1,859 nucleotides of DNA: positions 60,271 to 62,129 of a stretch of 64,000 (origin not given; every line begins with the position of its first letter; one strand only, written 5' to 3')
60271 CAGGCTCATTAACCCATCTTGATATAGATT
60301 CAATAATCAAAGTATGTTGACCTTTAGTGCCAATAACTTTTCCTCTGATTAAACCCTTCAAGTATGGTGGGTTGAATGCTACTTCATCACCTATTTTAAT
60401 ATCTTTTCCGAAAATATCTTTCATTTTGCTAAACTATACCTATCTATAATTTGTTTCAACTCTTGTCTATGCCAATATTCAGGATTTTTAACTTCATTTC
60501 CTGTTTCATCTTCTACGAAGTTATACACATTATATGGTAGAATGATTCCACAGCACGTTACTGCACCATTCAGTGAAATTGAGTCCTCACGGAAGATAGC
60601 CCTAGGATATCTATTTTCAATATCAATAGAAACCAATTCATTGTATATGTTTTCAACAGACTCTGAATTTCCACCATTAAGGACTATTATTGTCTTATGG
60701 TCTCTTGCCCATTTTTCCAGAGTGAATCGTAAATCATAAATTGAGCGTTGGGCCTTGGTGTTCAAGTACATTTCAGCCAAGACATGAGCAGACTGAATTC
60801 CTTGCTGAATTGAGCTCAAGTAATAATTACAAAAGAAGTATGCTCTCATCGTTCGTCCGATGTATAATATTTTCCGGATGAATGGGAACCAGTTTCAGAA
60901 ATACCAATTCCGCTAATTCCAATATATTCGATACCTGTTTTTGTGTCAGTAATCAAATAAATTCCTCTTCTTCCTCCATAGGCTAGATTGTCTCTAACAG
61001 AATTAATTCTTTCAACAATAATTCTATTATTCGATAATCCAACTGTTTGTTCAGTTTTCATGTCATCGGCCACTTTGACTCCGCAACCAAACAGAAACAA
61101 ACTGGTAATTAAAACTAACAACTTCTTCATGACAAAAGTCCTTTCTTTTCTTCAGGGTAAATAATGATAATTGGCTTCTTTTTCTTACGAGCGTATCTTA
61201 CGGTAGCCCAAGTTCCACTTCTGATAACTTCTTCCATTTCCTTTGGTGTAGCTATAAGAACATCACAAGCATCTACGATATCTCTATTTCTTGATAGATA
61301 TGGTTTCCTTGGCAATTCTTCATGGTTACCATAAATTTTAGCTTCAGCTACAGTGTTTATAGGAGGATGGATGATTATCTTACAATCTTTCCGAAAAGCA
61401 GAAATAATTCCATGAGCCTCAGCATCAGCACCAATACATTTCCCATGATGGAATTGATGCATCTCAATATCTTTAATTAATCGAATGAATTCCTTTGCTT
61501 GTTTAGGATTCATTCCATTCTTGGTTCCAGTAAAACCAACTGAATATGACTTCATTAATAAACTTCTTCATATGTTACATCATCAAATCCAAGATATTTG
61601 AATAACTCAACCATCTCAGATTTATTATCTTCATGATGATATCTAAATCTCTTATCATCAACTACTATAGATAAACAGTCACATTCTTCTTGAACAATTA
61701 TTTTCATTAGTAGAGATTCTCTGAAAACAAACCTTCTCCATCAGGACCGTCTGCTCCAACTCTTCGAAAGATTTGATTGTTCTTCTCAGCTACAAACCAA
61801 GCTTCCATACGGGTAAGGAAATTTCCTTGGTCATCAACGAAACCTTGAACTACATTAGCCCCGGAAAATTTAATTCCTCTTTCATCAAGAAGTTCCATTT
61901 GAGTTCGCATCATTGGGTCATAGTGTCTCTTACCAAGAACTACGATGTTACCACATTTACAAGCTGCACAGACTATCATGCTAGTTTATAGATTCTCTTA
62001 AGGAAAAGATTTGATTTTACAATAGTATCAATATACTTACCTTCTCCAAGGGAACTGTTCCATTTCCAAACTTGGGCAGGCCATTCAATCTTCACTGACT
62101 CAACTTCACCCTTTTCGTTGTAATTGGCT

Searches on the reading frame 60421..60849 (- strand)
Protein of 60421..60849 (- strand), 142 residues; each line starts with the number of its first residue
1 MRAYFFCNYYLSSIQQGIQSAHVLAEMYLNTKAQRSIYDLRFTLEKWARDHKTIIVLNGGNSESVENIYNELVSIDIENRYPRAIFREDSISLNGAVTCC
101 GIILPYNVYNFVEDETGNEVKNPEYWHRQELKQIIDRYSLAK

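Call 4: search_protein_families(library=pfam, proteins=[window:60421-60849:-], max_evalue=1)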
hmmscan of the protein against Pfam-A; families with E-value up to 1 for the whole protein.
window:60421-60849:- (142 aa): 2 families
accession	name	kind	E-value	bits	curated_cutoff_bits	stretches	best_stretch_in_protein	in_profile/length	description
PF22292.1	DUF6965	-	0.05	14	25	1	110-136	39-65/66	Domain of unknown function (DUF6965)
PF01981.21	PTH2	-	0.054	14.1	23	1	19-102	21-97/115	Peptidyl-tRNA hydrolase PTH2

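Call 5: search_protein_families(library=phrogs, proteins=[window:60421-60849:-], max_evalue=0.01)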
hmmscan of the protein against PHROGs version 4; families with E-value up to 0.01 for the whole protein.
window:60421-60849:- (142 aa): 2 families
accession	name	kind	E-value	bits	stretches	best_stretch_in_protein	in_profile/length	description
phrog_3668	-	other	1.1e-32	114.1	1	1-132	3-127/152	hydrolase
phrog_1866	-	unknown function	0.0011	20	1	16-102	25-107/126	-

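Call 45: search_protein_families(library=ncbifam, proteins=[window:60421-60849:-], max_evalue=0.01)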
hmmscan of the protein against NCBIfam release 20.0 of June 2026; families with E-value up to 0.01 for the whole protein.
window:60421-60849:- (142 aa): 0 families

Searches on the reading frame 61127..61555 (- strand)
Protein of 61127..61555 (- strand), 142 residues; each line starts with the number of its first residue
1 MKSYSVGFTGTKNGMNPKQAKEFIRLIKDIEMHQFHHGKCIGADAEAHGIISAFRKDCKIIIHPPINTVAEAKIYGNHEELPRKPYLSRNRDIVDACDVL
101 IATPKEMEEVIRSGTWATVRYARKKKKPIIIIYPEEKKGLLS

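Call 4: search_protein_families(library=pfam, proteins=[window:61127-61555:-], max_evalue=1)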
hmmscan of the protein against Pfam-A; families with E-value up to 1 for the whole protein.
window:61127-61555:- (142 aa): 4 families
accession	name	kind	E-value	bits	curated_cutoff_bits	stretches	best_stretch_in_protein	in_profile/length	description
PF12694.12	cpYpsA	-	0.0049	17.1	26.2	1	74-137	42-101/145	Circularly permutated YpsA SLOG family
PF05014.21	Nuc_deoxyrib_tr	-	0.016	15.8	28.8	1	78-138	44-102/117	Nucleoside 2-deoxyribosyltransferase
PF18306.6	LDcluster4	-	0.063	13.3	26.3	1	88-133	85-124/151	SLOG cluster4 family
PF02481.21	DNA_processg_A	-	0.089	12.4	29.6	1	77-132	136-187/212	DNA recombination-mediator protein A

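Call 5: search_protein_families(library=phrogs, proteins=[window:61127-61555:-], max_evalue=0.01)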
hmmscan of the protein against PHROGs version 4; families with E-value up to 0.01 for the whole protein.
window:61127-61555:- (142 aa): 2 families
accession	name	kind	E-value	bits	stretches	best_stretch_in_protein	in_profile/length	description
phrog_289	-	other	7.1e-11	42.6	1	1-137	20-143/500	GTP-binding domain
phrog_4299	-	unknown function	0.0047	17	1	85-137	216-264/322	-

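Call 12: search_solved_structures(query=window:61127-61555:-, max_evalue=10, show_alignments=2)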
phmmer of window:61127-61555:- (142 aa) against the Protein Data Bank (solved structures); distinct sequences matched with E-value up to 10: 6.
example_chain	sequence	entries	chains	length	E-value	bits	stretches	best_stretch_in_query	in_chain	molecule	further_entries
4ljr_A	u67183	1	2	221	0.023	17.8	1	81-132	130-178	DNA processing chain A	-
5mll_A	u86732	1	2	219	0.19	14.9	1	81-132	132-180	DNA processing chain A (DprA)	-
4ljk_A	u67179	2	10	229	0.19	14.8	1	81-132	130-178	DNA processing chain A (DprA)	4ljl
1wwy_A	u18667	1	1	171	0.37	13.9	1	2-35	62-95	Thioredoxin-like protein 1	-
12bm_g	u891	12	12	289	1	12.5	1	2-34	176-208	Thioredoxin-like protein 1 | TXNL1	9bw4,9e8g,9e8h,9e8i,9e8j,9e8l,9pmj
9e8o_u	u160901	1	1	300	1.1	12.4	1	2-34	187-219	Thioredoxin-like protein 1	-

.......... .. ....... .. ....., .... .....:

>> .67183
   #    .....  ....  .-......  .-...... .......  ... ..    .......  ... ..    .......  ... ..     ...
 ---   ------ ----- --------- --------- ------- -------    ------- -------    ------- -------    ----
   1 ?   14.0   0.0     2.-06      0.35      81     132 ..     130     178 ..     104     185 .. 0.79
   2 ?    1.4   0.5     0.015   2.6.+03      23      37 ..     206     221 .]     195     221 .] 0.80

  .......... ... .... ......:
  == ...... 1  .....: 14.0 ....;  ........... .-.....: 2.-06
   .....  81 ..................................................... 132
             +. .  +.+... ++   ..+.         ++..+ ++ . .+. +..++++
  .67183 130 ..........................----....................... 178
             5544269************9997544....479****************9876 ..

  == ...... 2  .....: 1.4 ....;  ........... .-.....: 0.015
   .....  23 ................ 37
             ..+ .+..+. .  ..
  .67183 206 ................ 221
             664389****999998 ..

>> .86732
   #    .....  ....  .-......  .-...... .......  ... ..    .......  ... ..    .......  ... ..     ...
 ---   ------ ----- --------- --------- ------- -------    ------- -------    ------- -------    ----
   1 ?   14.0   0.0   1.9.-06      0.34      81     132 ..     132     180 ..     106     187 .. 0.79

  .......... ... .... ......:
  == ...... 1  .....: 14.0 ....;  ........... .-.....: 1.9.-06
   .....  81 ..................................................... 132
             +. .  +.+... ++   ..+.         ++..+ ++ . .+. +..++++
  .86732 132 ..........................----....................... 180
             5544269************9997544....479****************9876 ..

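Call 15: find_homologous_proteins(query=window:61127-61555:-)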
Query window:61127-61555:- (142 aa): 838 proteins with E <= 0.001 among 841 candidates; the best 120 are listed.
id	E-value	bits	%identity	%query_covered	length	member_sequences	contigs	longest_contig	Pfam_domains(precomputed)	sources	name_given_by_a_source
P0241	7.9e-91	319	100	100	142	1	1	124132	-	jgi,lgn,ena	-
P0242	1.6e-40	156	55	94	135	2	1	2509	-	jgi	jgi:hypothetical protein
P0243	4.9e-39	151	59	91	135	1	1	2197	-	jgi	-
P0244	5.3e-39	151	58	89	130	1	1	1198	-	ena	-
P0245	7.2e-39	151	55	90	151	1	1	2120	-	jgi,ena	-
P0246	1.3e-37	147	53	94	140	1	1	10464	-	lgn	-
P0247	1.8e-37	146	52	94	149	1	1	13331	-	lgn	-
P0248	2.5e-37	146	57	92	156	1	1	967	-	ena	-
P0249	2.8e-37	146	53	92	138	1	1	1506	-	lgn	-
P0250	3.2e-37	145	57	93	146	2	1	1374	-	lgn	-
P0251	5.7e-37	145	55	91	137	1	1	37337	-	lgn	-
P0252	5.8e-37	145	57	91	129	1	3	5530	-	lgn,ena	-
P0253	5.8e-37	145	54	96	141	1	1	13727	-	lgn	-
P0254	6.1e-37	145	50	94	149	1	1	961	-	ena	-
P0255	1.7e-36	143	55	92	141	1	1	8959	-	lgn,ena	-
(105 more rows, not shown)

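Call 25: search_solved_structures(query=A3, max_evalue=10, show_alignments=3)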
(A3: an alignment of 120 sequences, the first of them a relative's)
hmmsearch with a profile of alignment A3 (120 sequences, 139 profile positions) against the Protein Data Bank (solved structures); distinct sequences matched with E-value up to 10: 7.
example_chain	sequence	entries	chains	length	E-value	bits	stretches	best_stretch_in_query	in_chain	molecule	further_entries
8zva_A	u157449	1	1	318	0.12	15.3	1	79-127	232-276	DNA processing protein DprA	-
9vzo_A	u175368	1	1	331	0.13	15.2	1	79-127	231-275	DprA-like antitoxin protein ShosA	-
4ljr_A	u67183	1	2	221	0.17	14.8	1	77-130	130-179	DNA processing chain A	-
5mll_A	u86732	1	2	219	0.19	14.7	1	77-130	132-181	DNA processing chain A (DprA)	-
4ljk_A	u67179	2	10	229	0.19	14.7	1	77-130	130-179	DNA processing chain A (DprA)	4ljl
3kv4_A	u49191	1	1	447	0.48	13.4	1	27-82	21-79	PHD finger protein 8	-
9c0o_A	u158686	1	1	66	0.54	13.2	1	30-54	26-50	CXXC-type zinc finger protein 1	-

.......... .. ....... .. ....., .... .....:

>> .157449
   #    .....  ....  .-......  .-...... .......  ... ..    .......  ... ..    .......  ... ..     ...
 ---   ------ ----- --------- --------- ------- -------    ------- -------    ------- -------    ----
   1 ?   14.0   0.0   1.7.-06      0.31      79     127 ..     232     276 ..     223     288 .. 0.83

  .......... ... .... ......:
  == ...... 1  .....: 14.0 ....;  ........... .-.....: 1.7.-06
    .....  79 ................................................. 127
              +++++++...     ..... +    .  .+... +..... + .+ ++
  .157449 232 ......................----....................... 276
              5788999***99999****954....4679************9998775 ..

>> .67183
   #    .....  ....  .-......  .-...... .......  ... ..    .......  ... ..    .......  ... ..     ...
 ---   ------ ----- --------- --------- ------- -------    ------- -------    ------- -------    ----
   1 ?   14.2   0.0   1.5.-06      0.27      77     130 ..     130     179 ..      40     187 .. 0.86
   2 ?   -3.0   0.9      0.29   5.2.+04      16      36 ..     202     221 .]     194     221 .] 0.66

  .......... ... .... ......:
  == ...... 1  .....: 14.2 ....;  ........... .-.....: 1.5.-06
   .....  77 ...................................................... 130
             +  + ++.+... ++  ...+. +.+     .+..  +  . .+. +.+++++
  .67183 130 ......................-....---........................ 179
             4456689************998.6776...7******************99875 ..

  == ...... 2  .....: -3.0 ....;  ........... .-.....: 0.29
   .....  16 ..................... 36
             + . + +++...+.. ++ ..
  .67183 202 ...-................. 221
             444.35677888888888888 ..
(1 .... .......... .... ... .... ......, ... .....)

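Call 27: search_protein_families(library=pfam, alignment_id=A3, max_evalue=0.1)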
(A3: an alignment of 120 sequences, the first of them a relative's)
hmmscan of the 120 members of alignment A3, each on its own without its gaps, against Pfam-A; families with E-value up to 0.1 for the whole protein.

A. member 1, P0241 (142 aa): 4 families
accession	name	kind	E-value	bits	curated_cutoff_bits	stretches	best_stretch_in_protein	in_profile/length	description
PF12694.12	cpYpsA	-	0.0049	17.1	26.2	1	74-137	42-101/145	Circularly permutated YpsA SLOG family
PF05014.21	Nuc_deoxyrib_tr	-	0.016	15.8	28.8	1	78-138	44-102/117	Nucleoside 2-deoxyribosyltransferase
PF18306.6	LDcluster4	-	0.063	13.3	26.3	0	88-133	85-124/151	SLOG cluster4 family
PF02481.21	DNA_processg_A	-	0.089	12.4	29.6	0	77-132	136-187/212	DNA recombination-mediator protein A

B. families by the number of members that match (of 120 scanned): 19 families
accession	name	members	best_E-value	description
PF02481.21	DNA_processg_A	32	0.00046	DNA recombination-mediator protein A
PF18306.6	LDcluster4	20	0.00026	SLOG cluster4 family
PF12694.12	cpYpsA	15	0.003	Circularly permutated YpsA SLOG family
PF10686.14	YAcAr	15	0.0073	YspA, cpYpsA-related SLOG family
PF05014.21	Nuc_deoxyrib_tr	13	0.013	Nucleoside 2-deoxyribosyltransferase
PF12945.12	PilZNR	5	0.022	Flagellar protein YcgR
PF07202.18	Tcp10_C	2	0.025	T-complex protein 10 C-terminus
PF14597.12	Lactamase_B_5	1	0.0078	Metallo-beta-lactamase superfamily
PF25483.1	DUF7906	1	0.0092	Domain of unknown function (DUF7906)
PF04729.19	ASF1_hist_chap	1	0.013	ASF1 like histone chaperone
PF02553.20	CbiN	1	0.023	Cobalt transport protein component CbiN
PF05159.20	Capsule_synth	1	0.03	Capsule polysaccharide biosynthesis protein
PF18892.5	DUF5651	1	0.043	Family of unknown function (DUF5651)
PF25369.1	SH3_VIII-1_N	1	0.052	Myosin-1-like, N-terminal SH3 domain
PF03808.19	Glyco_tran_WecG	1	0.072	Glycosyl transferase WecG/TagA/CpsF family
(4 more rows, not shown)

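Call 29: predict_structure(alignment_id=A3)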
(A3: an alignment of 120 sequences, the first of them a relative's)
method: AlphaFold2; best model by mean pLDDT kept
length: 142 residues; sequences in the alignment: 120
mean_pLDDT: 94.2   pTM: 0.89
mean pLDDT of the five models: 94.2, 94.0, 94.0, 93.8, 93.5
residues with pLDDT >= 90: 132; 70-90: 3; 50-70: 3; < 50: 4
segments of 3 or more residues with pLDDT < 50: 140-142
pLDDT, mean of each block of 10 residues (from residue 1): 92 97 97 97 98 97 96 95 97 98 96 95 98 77 36
secondary structure, 60 per line:
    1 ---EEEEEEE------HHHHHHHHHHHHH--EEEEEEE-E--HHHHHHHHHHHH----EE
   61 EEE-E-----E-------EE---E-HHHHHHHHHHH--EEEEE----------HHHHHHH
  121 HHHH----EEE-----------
elements in order: E4-10 H17-29 E32-38 H43-54 E59-63 H86-96 E99-103 H114-124 E129-131

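Call 38: search_dna_similar(query=window:61127-61555:-, collection=phages, mode=protein, max_rows=25, max_evalue=0.001)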
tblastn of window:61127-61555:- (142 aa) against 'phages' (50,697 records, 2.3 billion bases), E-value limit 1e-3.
Records with a match: 18; places in all: 18; records where one place covers at least 80% of the query: 18.
Best place of each record, by identity: <60% 18.
By first word of the organism name: Mycobacterium 16; Acinetobacter 2.
By host as written in the record: Mycobacterium smegmatis mc2 155 9; Mycobacterium smegmatis mc#155 3; Mycobacteruim smegmatis mc2 155 2; Acinetobacter baumannii DSM 30007 2; Mycobacterium smegmatis mc2155 1; Mycolicibacterium smegmatis MC2 155 1.
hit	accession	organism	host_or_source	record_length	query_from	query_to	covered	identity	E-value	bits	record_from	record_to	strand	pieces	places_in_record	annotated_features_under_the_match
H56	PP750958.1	Mycobacterium phage Farewell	Mycobacterium smegmatis mc#155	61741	6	122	82%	43.6%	1e-19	89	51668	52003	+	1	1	78: DprA-like DNA processing chain A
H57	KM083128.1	Mycobacterium phage Sparky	Mycobacteruim smegmatis mc2 155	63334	6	122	82%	43.6%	1e-19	89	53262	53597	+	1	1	77: hypothetical protein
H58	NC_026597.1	Mycobacterium phage Sparky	Mycobacteruim smegmatis mc2 155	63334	6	122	82%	43.6%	1e-19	89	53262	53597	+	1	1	77: hypothetical protein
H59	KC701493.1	Mycobacterium phage CASbig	Mycobacterium smegmatis mc2 155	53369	6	122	82%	37.7%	6e-13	70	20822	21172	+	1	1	hypothetical protein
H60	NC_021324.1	Mycobacterium phage CASbig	Mycobacterium smegmatis mc2 155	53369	6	122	82%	37.7%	6e-13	70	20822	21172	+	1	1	hypothetical protein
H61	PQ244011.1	Mycobacterium phage Fastidio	Mycobacterium smegmatis mc2155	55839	6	122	82%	36.9%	6e-13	70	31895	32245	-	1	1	45: hypothetical protein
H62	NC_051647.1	Mycobacterium phage DillTech15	Mycobacterium smegmatis mc2 155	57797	6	122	82%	36.9%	6e-13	70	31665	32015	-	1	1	42: hypothetical protein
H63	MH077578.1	Mycobacterium phage DillTech15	Mycobacterium smegmatis mc2 155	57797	6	122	82%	36.9%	6e-13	70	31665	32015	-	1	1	42: hypothetical protein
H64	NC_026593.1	Mycobacterium phage BuzzLyseyear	Mycobacterium smegmatis mc2 155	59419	6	122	82%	36.9%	6e-13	70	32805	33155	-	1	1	hypothetical protein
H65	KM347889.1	Mycobacterium phage BuzzLyseyear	Mycobacterium smegmatis mc2 155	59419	6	122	82%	36.9%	6e-13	70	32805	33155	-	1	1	hypothetical protein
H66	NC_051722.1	Mycobacterium phage Demsculpinboyz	Mycobacterium smegmatis mc2 155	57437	6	122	82%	36.9%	8e-13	70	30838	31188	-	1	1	hypothetical protein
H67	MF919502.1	Mycobacterium phage Demsculpinboyz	Mycobacterium smegmatis mc2 155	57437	6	122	82%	36.9%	8e-13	70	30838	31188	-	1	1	hypothetical protein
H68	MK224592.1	Mycobacterium phage Henu3 PeY-2017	Mycolicibacterium smegmatis MC2 155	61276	6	122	82%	36.9%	8e-13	70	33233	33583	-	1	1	hypothetical protein (x2)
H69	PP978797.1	Mycobacterium phage Marker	Mycobacterium smegmatis mc#155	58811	6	122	82%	36.9%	1e-12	69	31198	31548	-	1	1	42: DprA-like DNA processing chain A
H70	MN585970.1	Mycobacterium phage Killigrew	Mycobacterium smegmatis mc2 155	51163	6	122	82%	36.1%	1e-11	66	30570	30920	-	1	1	36: hypothetical protein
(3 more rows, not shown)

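Call 45: search_protein_families(library=ncbifam, proteins=[window:61127-61555:-], max_evalue=0.01)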
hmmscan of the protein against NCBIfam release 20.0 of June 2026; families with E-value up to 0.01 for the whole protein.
window:61127-61555:- (142 aa): 0 families

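Call 63: find_related_loci(query=A3, collection=viral_contigs, flank=10000)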
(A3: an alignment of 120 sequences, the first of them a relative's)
Query A3 (142 aa) in viral_contigs; peptide patterns used: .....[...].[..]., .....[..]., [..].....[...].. (x = any residue, [..] = any of these).
599 stretches matched a pattern (row limit reached: there are more); 554 encode a relative of the query (tblastn E <= 1e-3); the best 80 are kept; 80 distinct loci.
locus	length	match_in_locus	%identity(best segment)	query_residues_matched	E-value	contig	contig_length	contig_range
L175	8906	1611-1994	53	6-134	3e-40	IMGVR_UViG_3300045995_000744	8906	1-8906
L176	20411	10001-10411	50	6-135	4e-40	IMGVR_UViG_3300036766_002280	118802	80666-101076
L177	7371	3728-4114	51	6-135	3e-38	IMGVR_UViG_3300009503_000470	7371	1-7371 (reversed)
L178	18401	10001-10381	49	6-135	5e-38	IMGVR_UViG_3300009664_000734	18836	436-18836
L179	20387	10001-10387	54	1-134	5e-38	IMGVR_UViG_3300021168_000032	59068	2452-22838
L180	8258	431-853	49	1-139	4e-38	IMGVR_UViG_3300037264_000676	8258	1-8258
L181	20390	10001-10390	50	6-136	8e-38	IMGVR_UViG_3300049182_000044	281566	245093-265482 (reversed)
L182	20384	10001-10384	51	6-135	1e-37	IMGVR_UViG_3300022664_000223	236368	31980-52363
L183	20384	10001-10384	51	6-135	1e-37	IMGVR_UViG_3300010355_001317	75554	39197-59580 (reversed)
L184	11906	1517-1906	49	2-132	2e-37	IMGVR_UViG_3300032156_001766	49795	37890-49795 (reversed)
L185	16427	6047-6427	52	6-135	2e-37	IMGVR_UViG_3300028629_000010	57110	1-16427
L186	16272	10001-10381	52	6-135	2e-37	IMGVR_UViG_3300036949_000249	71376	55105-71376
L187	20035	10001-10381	52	6-135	2e-37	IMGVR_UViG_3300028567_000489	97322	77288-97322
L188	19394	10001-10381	48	6-134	2e-37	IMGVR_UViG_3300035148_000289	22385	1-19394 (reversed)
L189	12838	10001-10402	52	4-137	1e-36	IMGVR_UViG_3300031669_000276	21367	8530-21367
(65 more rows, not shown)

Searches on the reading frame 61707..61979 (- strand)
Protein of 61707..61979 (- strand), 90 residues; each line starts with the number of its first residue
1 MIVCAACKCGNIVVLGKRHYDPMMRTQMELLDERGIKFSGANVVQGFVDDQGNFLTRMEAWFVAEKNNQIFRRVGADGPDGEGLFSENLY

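Call 4: search_protein_families(library=pfam, proteins=[window:61707-61979:-], max_evalue=1)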
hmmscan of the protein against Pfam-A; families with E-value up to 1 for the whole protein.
window:61707-61979:- (90 aa): 0 families

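Call 5: search_protein_families(library=phrogs, proteins=[window:61707-61979:-], max_evalue=0.01)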
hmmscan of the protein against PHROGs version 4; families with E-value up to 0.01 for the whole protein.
window:61707-61979:- (90 aa): 1 family
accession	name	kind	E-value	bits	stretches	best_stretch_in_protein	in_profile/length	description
phrog_839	-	unknown function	1.6e-27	97.7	1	1-89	82-174/253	-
